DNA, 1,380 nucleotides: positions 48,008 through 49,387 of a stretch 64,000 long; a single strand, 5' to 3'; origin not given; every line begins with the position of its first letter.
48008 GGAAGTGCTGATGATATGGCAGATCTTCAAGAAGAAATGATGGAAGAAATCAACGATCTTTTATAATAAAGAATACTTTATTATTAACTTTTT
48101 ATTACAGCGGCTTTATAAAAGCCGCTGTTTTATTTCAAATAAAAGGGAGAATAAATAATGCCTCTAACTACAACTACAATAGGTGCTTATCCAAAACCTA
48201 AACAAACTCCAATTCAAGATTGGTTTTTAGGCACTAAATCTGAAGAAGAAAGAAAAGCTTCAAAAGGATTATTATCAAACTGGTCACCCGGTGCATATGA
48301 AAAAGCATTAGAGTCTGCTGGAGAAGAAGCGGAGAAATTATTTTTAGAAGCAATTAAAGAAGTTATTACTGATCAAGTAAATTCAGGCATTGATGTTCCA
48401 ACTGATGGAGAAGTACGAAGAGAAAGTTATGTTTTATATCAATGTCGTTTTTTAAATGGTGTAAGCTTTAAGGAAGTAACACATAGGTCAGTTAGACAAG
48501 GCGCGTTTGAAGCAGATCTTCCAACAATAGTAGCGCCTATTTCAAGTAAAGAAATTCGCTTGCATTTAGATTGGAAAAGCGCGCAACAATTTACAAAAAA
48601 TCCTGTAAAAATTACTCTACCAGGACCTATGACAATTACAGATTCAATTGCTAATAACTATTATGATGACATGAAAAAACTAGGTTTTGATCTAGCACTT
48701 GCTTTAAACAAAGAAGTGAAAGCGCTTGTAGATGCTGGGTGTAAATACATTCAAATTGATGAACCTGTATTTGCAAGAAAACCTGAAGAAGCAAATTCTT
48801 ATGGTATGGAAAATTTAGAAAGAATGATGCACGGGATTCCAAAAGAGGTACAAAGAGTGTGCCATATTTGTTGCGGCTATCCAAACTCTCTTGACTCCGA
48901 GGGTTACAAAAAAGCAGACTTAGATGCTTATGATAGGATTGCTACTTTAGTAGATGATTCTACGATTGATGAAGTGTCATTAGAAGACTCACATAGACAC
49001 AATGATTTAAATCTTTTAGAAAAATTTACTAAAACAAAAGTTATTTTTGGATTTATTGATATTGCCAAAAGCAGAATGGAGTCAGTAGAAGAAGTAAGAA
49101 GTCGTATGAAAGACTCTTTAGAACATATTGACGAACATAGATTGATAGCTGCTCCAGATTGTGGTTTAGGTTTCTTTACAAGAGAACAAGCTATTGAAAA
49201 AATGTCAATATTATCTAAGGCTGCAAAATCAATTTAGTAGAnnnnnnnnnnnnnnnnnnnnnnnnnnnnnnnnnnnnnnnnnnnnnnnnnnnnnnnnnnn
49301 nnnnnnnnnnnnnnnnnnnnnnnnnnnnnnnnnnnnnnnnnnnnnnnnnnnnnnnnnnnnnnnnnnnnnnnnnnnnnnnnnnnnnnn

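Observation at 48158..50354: MetE-like Zn enzyme plus iron alcohol dehydrogenase bicistron embedded among phosphonate genes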

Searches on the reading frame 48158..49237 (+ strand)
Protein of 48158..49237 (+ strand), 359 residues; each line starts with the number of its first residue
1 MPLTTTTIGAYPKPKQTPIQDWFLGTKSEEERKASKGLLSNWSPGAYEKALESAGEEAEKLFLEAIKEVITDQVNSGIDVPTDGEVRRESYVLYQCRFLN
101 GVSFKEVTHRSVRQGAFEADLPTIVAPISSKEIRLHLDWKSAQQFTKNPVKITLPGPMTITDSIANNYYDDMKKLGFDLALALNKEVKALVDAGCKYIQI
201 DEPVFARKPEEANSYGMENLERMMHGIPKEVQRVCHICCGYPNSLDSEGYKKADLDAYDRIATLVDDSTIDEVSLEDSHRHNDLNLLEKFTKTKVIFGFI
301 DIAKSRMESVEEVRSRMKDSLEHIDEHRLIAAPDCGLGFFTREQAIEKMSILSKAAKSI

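Call 4: search_protein_families(library=pfam, proteins=[window:48158-49237:+])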
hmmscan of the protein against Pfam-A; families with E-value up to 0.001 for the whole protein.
window:48158-49237:+ (359 aa): 2 families
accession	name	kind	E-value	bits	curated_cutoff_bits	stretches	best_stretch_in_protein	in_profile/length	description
PF01717.24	Meth_synt_2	-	8.1e-35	121.1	21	1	52-357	26-323/324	Cobalamin-independent synthase, Catalytic domain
PF01208.23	URO-D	-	8.1e-05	22.2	23.9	1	179-349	183-339/346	Uroporphyrinogen decarboxylase (URO-D)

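Call 5: search_protein_families(library=ncbifam, proteins=[window:48158-49237:+])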
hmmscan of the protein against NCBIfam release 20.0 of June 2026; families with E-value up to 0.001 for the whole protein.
window:48158-49237:+ (359 aa): 11 families
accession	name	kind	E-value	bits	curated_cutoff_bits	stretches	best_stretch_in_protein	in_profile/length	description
NF003317.0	PRK04326.1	equivalog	1.9e-57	194.9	406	1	54-359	36-322/340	methionine synthase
NF006589.0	PRK09121.1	equivalog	1.9e-57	194.8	392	1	55-357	33-334/342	methionine synthase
NF002119.0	PRK00957.1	equivalog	6.8e-33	114.1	258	1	62-358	34-303/306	methionine synthase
TIGR01371.1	met_syn_B12ind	equivalog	5.4e-26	91.9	929.95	1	55-358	454-750/754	5-methyltetrahydropteroyltriglutamate--homocysteine S-methyltransferase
NF003556.0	PRK05222.1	equivalog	8.4e-25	87.8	541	1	57-358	450-743/750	5-methyltetrahydropteroyltriglutamate--homocysteine S-methyltransferase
NF005085.0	PRK06520.1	subfamily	4e-18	65.7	313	1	64-338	45-340/368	5-methyltetrahydropteroyltriglutamate--homocysteine S-methyltransferase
NF004875.0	PRK06233.1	equivalog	1e-16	60.7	576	1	59-338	42-344/373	vitamin B12 independent methionine synthase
NF002272.0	PRK01207.1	equivalog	3.1e-16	59.5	399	1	64-357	37-337/343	methionine synthase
NF006349.0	PRK08575.1-2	equivalog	2.9e-08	33.4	322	1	146-355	124-316/323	5-methyltetrahydropteroyltriglutamate--homocysteine methyltransferase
NF006350.0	PRK08575.1-4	equivalog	1.5e-07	31.2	361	1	56-219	31-194/309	5-methyltetrahydropteroyltriglutamate--homocysteine methyltransferase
NF004712.0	PRK06052.1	subfamily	2.4e-06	26.9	387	0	305-354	285-335/344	methionine synthase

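Call 12: find_homologous_proteins(query=window:48158-49234:+, max_evalue=0.00001)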
Query window:48158-49234:+ (359 aa): 4220 proteins with E <= 0.00001 among 6613 candidates; the best 120 are listed.
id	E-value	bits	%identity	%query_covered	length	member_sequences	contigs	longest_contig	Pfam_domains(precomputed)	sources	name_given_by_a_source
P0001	2.3e-250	847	87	100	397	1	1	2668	PF10781.15,PF01717.25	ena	-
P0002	1.2e-236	802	99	100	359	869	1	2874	PF01717.25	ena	-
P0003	2.7e-229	778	96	100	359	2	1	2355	PF01208.24,PF01717.25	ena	-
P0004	1.7e-214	729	87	100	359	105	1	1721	PF01208.24,PF01717.25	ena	-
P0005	8.4e-214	727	88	100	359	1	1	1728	PF01208.24,PF01717.25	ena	-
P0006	1.6e-213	726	87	100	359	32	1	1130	PF01717.25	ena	-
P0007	3.0e-213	725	92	100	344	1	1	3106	PF01208.24,PF01717.25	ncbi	-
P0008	2.9e-206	702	84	100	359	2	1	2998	PF01717.25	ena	-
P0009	5.1e-206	701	82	100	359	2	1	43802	PF01717.25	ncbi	-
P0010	2.7e-205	699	82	100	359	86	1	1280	PF01717.25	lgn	-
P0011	1.8e-204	696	83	100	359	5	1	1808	PF01717.25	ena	-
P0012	1.6e-197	673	86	100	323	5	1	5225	PF01208.24,PF01717.25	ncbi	-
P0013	9.6e-197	671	80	100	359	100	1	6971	PF01717.25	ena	-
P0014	7.2e-183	625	75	100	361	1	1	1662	PF01717.25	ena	-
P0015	2.2e-180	617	74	100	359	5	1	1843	PF01717.25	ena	-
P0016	4.3e-180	616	74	100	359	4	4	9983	PF01717.25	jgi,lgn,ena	-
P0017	7.7e-179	612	74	100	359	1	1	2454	PF01717.25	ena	-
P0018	9.0e-175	599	73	100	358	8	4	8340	PF01717.25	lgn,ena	-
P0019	1.6e-174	598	72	100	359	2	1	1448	PF01717.25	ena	-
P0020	1.9e-174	598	71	100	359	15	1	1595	PF01717.25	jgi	jgi:5-methyltetrahydropteroyltriglutamate--homocysteine methyltransferase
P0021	2.0e-174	598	73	100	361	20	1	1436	PF01717.25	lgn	-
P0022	4.6e-174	596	72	100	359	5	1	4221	PF01717.25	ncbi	-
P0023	6.6e-174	596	72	100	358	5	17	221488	PF01717.25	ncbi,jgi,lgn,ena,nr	ncbi:MAG: 5-methyltetrahydropteroyltriglutamate--homocysteine methyltransferase [Magnetovibrio sp.]|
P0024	8.0e-174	596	72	100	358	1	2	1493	PF01717.25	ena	-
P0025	1.9e-173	594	72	100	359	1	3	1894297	PF01717.25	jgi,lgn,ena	-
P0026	5.3e-173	593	72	100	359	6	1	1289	PF01717.25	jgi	jgi:5-methyltetrahydropteroyltriglutamate--homocysteine methyltransferase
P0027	1.3e-172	592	72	100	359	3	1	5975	PF01717.25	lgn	-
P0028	8.3e-172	589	72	100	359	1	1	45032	PF01717.25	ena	-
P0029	8.6e-172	589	70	100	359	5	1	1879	PF01717.25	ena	-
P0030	9.5e-172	589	72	100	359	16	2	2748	PF01717.25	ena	-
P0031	1.3e-171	588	72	100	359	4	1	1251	PF01717.25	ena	-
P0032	1.3e-171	588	70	100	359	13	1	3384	PF01208.24,PF01717.25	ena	-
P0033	2.1e-171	588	70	100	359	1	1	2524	PF01717.25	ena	-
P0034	5.3e-171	586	70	100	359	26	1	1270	PF01717.25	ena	-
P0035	7.8e-171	586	70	100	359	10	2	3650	PF01717.25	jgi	-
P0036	8.7e-171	586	71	100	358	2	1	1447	PF01717.25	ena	-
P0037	1.3e-170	585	70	100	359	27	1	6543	PF01717.25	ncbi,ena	-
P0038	3.3e-170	584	72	100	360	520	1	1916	PF01717.25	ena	-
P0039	3.4e-170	584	70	100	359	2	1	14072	PF01717.25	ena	-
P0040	1.2e-168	579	70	100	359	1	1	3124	PF01717.25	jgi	-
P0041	6.5e-168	576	69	100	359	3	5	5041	PF01717.25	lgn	-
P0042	1.1e-167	575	69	100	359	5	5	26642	PF01717.25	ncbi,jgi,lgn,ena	-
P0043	4.9e-167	573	70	100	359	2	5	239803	PF01717.25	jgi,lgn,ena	-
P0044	5.7e-167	573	69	100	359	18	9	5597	PF01717.25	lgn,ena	-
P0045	1.8e-166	571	69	100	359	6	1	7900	PF01208.24,PF01717.25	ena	-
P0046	1.8e-166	571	69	100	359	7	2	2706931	PF01717.25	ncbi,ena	-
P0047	2.2e-166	571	69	100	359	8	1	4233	PF01717.25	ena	-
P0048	2.7e-166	571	70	100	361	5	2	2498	PF01717.25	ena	-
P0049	5.3e-166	570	69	100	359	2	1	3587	PF01717.25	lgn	-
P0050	6.5e-166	570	69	100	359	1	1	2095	PF01208.24,PF01717.25,PF08267.19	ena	-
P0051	1.0e-165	569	69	100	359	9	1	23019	PF01717.25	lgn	-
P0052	1.2e-165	569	69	100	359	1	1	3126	PF01717.25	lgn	-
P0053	2.6e-165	568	69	100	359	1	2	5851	PF01717.25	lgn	-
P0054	3.0e-164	564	69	100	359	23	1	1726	PF01717.25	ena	-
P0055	1.1e-163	562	68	100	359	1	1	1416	PF01717.25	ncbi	-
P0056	2.0e-162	558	66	100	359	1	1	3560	PF01717.25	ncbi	-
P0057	3.9e-162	557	68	100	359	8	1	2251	PF01717.25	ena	-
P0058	6.7e-162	556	68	100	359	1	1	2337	PF01717.25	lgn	-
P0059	1.1e-161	556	67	100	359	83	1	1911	PF01717.25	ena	-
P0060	1.7e-161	555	67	100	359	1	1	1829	PF01717.25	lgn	-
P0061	1.6e-160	552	66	100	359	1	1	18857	PF01717.25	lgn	-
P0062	4.7e-159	547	66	100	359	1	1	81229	PF01717.25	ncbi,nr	ncbi:MAG: cobalamin-independent methionine synthase II family protein [Pseudomonadota bacterium]|nr:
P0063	8.7e-159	546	65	100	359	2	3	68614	PF01717.25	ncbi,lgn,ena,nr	ncbi:MAG: 5-methyltetrahydropteroyltriglutamate--homocysteine methyltransferase [Magnetovibrio sp.]|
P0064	9.0e-159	546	92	72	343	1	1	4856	PF01717.25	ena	-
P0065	1.6e-158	545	67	100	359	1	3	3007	PF01717.25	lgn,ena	-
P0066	2.7e-157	541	92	72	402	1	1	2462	PF01717.25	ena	-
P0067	9.4e-157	539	66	100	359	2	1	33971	PF01717.25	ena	-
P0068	2.0e-156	538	67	95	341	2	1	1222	PF01717.25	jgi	-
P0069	5.0e-154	530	68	94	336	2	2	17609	PF01717.25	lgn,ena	-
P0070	6.5e-153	527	64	100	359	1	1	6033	PF01717.25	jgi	jgi:5-methyltetrahydropteroyltriglutamate--homocysteine methyltransferase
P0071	1.2e-151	523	64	100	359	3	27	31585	PF01717.25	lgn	-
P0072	2.5e-150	518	70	92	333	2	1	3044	PF01717.25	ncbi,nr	ncbi:MAG: cobalamin-independent methionine synthase II family protein [Alphaproteobacteria bacterium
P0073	2.1e-149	515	72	90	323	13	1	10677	PF01717.25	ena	-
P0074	1.2e-148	513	61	100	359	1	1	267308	PF01717.25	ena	-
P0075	3.3e-148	511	61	100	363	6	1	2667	PF01208.24,PF01717.25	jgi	-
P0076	9.6e-148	510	59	99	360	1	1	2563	PF01717.25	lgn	-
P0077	1.2e-145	503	61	99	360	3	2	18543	PF01717.25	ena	-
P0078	5.7e-145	501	61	99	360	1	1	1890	PF01717.25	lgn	-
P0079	5.9e-144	497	60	99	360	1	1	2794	PF01717.25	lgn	-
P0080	7.9e-144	497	61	99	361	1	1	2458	PF01717.25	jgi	-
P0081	9.8e-144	497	59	99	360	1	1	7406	PF01717.25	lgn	-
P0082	7.4e-143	494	58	100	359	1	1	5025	PF01717.25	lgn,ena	-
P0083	8.8e-143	493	60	100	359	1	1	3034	PF01717.25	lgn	-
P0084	3.2e-142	492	60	99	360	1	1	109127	PF01717.25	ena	-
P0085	3.2e-142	492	59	100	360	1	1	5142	PF01717.25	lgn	-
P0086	1.1e-141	490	59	99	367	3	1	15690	PF01717.25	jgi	jgi:5-methyltetrahydropteroyltriglutamate--homocysteine methyltransferase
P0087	1.6e-141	489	58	99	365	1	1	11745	PF01717.25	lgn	-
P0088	3.0e-141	488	60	100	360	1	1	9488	PF01717.25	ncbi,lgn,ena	-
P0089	5.9e-141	487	60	99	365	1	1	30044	PF01717.25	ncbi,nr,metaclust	ncbi:5-methyltetrahydropteroyltriglutamate--homocysteine methyltransferase [Chromatiales bacterium (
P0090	8.3e-141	487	60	99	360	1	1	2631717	PF01717.25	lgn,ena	-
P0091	3.2e-140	485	59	99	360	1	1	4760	PF01717.25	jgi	-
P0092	7.2e-140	484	60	100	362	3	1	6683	PF01717.25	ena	-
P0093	2.0e-139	482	95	63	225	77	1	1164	PF01208.24,PF01717.25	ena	-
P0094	3.0e-139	482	60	100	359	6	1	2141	PF01717.25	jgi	-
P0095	3.0e-139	482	59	99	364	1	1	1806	PF01717.25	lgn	-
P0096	1.0e-138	480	59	99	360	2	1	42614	PF01717.25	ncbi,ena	-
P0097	2.7e-138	479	59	100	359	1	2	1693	PF01717.25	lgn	-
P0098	7.7e-138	477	58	99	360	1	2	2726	PF01717.25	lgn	-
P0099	9.5e-138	477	58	99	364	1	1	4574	PF01717.25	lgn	-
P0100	9.5e-138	477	59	100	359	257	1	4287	PF01717.25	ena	-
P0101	1.5e-137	476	58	100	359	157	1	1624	PF01717.25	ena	-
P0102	2.0e-137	476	59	100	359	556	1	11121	PF01717.25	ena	-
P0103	3.3e-136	472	57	100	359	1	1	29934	PF01717.25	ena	-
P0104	4.4e-136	471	57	99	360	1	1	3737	PF01717.25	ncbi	ncbi:MAG: cobalamin-independent methionine synthase II family protein [Gammaproteobacteria bacterium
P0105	2.8e-135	469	58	100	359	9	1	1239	PF01717.25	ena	-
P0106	1.2e-134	467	59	100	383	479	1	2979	PF01717.25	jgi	-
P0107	4.4e-134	465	56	99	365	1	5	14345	PF01717.25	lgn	-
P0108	5.1e-134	465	57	99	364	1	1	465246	PF01717.25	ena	-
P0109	7.8e-134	464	57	100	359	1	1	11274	PF01717.25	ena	-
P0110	6.0e-133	461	56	99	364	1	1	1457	PF01717.25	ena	-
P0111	2.2e-132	459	58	99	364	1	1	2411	PF01717.25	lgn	-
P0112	2.4e-132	459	63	89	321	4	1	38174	PF01717.25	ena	-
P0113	3.4e-132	459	58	96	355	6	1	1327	PF01717.25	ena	-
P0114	4.1e-132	458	56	99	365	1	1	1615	PF01717.25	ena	-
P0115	7.4e-132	458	57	100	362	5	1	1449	PF01717.25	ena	-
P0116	4.6e-131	455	55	99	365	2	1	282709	PF01717.25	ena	-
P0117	6.0e-130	451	55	99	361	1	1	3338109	PF01717.25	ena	-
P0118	6.2e-130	451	55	99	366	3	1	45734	PF01717.25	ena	-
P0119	7.7e-130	451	57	99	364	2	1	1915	PF01717.25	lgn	-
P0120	1.8e-128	446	55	99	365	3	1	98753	PF01717.25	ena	-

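Call 15: find_related_loci(query=A1, collection=genome_contigs, flank=10000)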
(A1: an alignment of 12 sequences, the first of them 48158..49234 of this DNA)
Query A1 (359 aa) in genome_contigs; peptide patterns used: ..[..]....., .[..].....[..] (x = any residue, [..] = any of these).
599 stretches matched a pattern (row limit reached: there are more); 547 encode a relative of the query (tblastn E <= 1e-3); the best 80 are kept; 80 distinct loci.
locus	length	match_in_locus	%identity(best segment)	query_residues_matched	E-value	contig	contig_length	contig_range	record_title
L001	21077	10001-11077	96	1-359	0e+0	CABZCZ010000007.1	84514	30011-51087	MAG: uncultured Alphaproteobacteria bacterium isolate AG-337-D08 genome assembly, contig: AG-337-D08_NODE_7, whole genom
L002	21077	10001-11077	96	1-359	0e+0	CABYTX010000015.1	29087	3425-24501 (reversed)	MAG: uncultured Alphaproteobacteria bacterium isolate AG-894-P19 genome assembly, contig: AG-894-P19_NODE_15, whole geno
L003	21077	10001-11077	96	1-359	0e+0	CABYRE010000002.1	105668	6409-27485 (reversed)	MAG: uncultured Alphaproteobacteria bacterium isolate AG-333-K22 genome assembly, contig: AG-333-K22_NODE_2, whole genom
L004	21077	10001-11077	96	1-359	0e+0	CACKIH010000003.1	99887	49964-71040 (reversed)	uncultured Alphaproteobacteria bacterium isolate AG-453-N02 genome assembly, contig: AG-453-N02_NODE_3, whole genome sho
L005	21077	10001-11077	96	1-359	0e+0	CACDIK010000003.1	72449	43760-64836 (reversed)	uncultured Alphaproteobacteria bacterium isolate AG-903-O20 genome assembly, contig: AG-903-O20_NODE_3, whole genome sho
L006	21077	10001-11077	96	1-359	0e+0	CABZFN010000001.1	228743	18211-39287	MAG: uncultured Alphaproteobacteria bacterium isolate AG-337-F02 genome assembly, contig: AG-337-F02_NODE_1, whole genom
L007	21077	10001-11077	96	1-359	0e+0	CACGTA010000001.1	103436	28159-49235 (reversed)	uncultured Alphaproteobacteria bacterium isolate AG-910-K03 genome assembly, contig: AG-910-K03_NODE_1, whole genome sho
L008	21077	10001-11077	96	1-359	0e+0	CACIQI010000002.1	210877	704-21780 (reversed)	uncultured Alphaproteobacteria bacterium isolate AG-913-M07 genome assembly, contig: AG-913-M07_NODE_2, whole genome sho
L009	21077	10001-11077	96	1-359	0e+0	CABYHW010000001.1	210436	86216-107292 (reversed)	MAG: uncultured Alphaproteobacteria bacterium isolate AG-894-D03 genome assembly, contig: AG-894-D03_NODE_1, whole genom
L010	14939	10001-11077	96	1-359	0e+0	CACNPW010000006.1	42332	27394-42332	MAG: uncultured Alphaproteobacteria bacterium isolate AG-893-K02 genome assembly, contig: AG-893-K02_NODE_6, whole genom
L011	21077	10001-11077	96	1-359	0e+0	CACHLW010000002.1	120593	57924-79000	uncultured Alphaproteobacteria bacterium isolate AG-911-C02 genome assembly, contig: AG-911-C02_NODE_2, whole genome sho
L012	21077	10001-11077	96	1-359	0e+0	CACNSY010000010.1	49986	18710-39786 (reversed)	MAG: uncultured Alphaproteobacteria bacterium isolate AG-893-M20 genome assembly, contig: AG-893-M20_NODE_10, whole geno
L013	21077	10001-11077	96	1-359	0e+0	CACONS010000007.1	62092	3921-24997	MAG: uncultured Alphaproteobacteria bacterium isolate AH-324-C03 genome assembly, contig: AH-324-C03_NODE_7, whole genom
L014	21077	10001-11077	96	1-359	0e+0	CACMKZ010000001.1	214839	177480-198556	MAG: uncultured Alphaproteobacteria bacterium isolate AG-891-K19 genome assembly, contig: AG-891-K19_NODE_1, whole genom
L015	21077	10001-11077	96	1-359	0e+0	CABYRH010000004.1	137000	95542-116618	MAG: uncultured Alphaproteobacteria bacterium isolate AG-894-N13 genome assembly, contig: AG-894-N13_NODE_4, whole genom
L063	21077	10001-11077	73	1-359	3e-177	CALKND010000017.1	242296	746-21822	MAG: uncultured Rhodospirillales bacterium isolate S2_Bin_METABAT__157_1 genome assembly, contig: c_000005466607, whole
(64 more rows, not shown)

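Call 18: find_encoding_contigs(protein=P0046, flank=10000, max_places=2)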
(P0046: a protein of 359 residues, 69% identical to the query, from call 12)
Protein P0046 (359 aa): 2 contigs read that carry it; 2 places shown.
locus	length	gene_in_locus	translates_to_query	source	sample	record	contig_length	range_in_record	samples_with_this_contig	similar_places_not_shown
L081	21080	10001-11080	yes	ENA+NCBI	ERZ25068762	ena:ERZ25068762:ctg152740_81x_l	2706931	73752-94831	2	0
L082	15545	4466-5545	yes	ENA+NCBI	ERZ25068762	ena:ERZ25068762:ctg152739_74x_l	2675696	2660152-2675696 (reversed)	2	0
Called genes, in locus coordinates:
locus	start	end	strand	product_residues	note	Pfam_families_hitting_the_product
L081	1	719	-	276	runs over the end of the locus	PF00528:BPD_transp_1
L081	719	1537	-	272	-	PF00528:BPD_transp_1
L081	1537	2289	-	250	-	PF00005:ABC_tran, PF13555:AAA_29 (weak), PF13304:AAA_21 (weak)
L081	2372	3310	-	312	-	PF12974:Phosphonate-bd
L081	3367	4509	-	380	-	PF00465:Fe-ADH, PF25137:ADH_Fe_C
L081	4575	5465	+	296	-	PF00126:HTH_1, PF12727:PBP_like (faint), PF03466:LysR_substrate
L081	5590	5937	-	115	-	-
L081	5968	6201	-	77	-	-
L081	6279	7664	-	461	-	PF06808:DctM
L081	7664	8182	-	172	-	PF04290:DctQ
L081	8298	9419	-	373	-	PF03480:DctP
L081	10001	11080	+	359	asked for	PF01717:Meth_synt_2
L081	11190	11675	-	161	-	-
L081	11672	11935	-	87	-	PF13592:HTH_33 (weak)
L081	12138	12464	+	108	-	PF13358:DDE_3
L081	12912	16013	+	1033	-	PF24820:Diguanyl_cycl_sensor (faint), PF00989:PAS, PF08448:PAS_4, PF13188:PAS_8 (weak), PF13426:PAS_9, PF00512:HisKA, PF02518:HATPase_c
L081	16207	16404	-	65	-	-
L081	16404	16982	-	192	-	-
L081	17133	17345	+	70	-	PF00665:rve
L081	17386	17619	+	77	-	PF13683:rve_3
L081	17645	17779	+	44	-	-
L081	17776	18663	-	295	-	PF00126:HTH_1, PF03466:LysR_substrate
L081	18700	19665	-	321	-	PF01266:DAO (faint), PF07992:Pyr_redox_2, PF13738:Pyr_redox_3, PF00070:Pyr_redox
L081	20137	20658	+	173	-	PF00665:rve (weak), PF13610:DDE_Tnp_IS240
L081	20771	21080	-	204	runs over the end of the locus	PF13276:HTH_21, PF00665:rve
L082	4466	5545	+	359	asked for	PF01717:Meth_synt_2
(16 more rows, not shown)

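Call 19: find_encoding_contigs(protein=P0090, flank=10000, max_places=2)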
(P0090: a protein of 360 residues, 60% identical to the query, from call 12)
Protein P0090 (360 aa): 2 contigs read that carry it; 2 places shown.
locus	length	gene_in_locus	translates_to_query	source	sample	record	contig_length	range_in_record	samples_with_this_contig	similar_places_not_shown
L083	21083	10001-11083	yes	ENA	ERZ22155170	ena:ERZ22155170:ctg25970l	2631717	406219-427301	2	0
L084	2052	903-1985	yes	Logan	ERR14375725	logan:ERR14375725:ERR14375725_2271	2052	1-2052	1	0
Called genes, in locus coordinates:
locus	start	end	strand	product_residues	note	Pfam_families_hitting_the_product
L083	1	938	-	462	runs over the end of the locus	PF00120:Gln-synt_C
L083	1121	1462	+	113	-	-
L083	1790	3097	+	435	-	PF01266:DAO, PF01494:FAD_binding_3 (weak), PF12831:FAD_oxidored (weak), PF13450:NAD_binding_8 (faint)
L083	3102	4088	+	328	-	PF01479:S4 (faint), PF00849:PseudoU_synth_2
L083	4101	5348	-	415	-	PF01547:SBP_bac_1, PF13416:SBP_bac_8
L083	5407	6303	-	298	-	PF00528:BPD_transp_1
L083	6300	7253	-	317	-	PF00528:BPD_transp_1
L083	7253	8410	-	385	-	PF00005:ABC_tran, PF17912:OB_MalK (faint), PF08402:TOBE_2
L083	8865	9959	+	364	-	PF08240:ADH_N, PF16912:Glu_dehyd_C (weak), PF00107:ADH_zinc_N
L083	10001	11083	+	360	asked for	PF01717:Meth_synt_2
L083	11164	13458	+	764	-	PF13491:FtsK_4TM, PF17854:FtsK_alpha, PF01580:FtsK_SpoIIIE, PF12846:AAA_10 (faint), PF09397:FtsK_gamma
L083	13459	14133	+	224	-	PF03548:LolA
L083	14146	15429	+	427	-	PF02403:Seryl_tRNA_N, PF00587:tRNA-synt_2b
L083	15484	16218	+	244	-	PF00106:adh_short, PF01370:Epimerase (weak), PF08659:KR, PF13561:adh_short_C2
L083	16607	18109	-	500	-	PF00270:DEAD, PF00271:Helicase_C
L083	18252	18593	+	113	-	PF00085:Thioredoxin, PF13905:Thioredoxin_8 (faint), PF13098:Thioredoxin_2 (weak)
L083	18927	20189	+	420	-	PF07498:Rho_N, PF07497:Rho_RNA_bind, PF00006:ATP-synt_ab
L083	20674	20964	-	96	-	-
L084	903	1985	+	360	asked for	PF01717:Meth_synt_2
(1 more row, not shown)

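Call 20: find_encoding_contigs(protein=P0117, flank=10000, max_places=2)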
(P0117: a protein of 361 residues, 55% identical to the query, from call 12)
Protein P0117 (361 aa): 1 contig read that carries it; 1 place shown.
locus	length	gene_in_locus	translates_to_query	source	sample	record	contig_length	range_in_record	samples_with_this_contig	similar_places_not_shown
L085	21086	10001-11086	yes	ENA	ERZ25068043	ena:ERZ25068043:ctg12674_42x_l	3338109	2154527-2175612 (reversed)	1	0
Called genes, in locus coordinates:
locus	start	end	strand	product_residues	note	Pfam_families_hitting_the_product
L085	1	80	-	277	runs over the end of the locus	PF00528:BPD_transp_1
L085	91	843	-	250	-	PF00005:ABC_tran, PF13304:AAA_21 (weak)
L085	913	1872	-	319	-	PF12974:Phosphonate-bd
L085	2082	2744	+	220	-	PF01865:PhoU_div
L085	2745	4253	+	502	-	PF01384:PHO4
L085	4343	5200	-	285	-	PF00126:HTH_1, PF03466:LysR_substrate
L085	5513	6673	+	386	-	PF00005:ABC_tran, PF13304:AAA_21 (faint), PF08402:TOBE_2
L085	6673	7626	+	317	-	PF00528:BPD_transp_1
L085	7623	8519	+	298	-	PF00528:BPD_transp_1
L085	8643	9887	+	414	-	PF01547:SBP_bac_1, PF13416:SBP_bac_8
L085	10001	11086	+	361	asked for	PF01717:Meth_synt_2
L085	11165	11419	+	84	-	-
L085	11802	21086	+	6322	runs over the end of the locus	-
